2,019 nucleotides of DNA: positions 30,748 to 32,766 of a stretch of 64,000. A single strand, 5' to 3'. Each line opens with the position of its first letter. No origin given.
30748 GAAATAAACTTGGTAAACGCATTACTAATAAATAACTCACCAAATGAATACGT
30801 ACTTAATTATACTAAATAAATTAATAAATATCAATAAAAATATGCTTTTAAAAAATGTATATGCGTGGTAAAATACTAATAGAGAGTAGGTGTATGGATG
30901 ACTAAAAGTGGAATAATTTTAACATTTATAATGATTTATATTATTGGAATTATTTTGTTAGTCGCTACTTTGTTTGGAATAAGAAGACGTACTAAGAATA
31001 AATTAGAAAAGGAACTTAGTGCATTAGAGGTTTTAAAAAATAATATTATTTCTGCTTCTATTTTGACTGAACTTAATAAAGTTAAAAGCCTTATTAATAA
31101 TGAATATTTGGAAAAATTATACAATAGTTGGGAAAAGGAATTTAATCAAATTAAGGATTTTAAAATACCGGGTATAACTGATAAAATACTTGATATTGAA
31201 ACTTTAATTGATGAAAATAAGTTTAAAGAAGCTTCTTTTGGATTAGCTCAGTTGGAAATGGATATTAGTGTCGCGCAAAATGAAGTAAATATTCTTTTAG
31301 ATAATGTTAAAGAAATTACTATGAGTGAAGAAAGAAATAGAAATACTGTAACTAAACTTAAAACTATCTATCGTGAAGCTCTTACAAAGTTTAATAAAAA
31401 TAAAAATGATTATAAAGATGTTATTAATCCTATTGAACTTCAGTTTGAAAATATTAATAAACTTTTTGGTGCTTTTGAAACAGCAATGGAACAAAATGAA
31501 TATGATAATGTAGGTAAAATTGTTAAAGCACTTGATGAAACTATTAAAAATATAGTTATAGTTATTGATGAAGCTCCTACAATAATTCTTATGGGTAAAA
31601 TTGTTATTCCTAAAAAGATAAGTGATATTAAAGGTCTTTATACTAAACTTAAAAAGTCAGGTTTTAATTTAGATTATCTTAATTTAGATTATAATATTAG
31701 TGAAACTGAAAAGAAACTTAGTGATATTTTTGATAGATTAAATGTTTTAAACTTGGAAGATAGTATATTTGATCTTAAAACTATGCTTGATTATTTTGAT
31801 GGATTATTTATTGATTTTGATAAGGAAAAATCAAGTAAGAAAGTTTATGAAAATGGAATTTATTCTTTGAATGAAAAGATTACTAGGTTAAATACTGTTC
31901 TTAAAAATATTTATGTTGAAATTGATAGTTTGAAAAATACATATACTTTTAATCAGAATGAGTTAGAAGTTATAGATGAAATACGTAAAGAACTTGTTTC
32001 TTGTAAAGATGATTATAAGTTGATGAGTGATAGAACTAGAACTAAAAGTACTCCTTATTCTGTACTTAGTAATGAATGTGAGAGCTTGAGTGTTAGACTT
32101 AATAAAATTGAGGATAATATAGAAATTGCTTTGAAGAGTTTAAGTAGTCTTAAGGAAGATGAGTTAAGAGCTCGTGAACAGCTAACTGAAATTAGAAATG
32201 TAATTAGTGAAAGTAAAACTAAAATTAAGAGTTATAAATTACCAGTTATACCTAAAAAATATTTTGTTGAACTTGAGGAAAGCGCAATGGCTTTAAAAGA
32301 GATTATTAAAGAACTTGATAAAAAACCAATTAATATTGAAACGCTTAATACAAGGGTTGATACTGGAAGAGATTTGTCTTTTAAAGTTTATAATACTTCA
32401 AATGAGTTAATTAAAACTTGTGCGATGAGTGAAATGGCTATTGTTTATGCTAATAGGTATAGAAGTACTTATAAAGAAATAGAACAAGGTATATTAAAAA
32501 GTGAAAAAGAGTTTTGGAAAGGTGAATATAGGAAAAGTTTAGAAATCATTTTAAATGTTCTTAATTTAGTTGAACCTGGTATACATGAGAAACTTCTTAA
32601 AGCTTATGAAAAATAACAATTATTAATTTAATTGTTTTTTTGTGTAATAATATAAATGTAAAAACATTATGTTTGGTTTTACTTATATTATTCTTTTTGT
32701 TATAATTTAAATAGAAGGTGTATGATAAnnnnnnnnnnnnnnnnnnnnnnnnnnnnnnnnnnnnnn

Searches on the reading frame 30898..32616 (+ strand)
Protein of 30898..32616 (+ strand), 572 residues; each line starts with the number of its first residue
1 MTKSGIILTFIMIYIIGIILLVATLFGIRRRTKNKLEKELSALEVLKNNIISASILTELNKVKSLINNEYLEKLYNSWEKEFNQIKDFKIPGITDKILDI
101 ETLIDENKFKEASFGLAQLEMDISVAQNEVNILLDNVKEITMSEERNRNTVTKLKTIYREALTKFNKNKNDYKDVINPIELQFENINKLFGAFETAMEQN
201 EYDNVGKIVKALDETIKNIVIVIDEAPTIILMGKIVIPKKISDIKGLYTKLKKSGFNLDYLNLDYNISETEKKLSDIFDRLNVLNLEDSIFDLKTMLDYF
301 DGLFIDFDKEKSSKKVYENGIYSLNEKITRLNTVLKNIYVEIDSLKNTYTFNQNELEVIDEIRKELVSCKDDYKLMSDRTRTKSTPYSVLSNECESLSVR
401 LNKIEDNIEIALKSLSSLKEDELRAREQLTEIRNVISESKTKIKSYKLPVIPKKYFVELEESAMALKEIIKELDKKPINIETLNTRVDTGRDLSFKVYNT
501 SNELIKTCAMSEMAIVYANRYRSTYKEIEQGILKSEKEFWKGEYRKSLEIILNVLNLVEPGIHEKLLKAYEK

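Call 55: search_protein_families(library=pfam, proteins=[window:30898-32616:+], max_evalue=0.00001)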
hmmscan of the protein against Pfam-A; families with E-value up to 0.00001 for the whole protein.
window:30898-32616:+ (572 aa): 1 family
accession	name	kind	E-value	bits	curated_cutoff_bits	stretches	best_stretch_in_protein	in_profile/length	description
PF06160.17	EzrA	-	6.9e-103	345.3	39.6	1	14-570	1-557/557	Septation ring formation regulator, EzrA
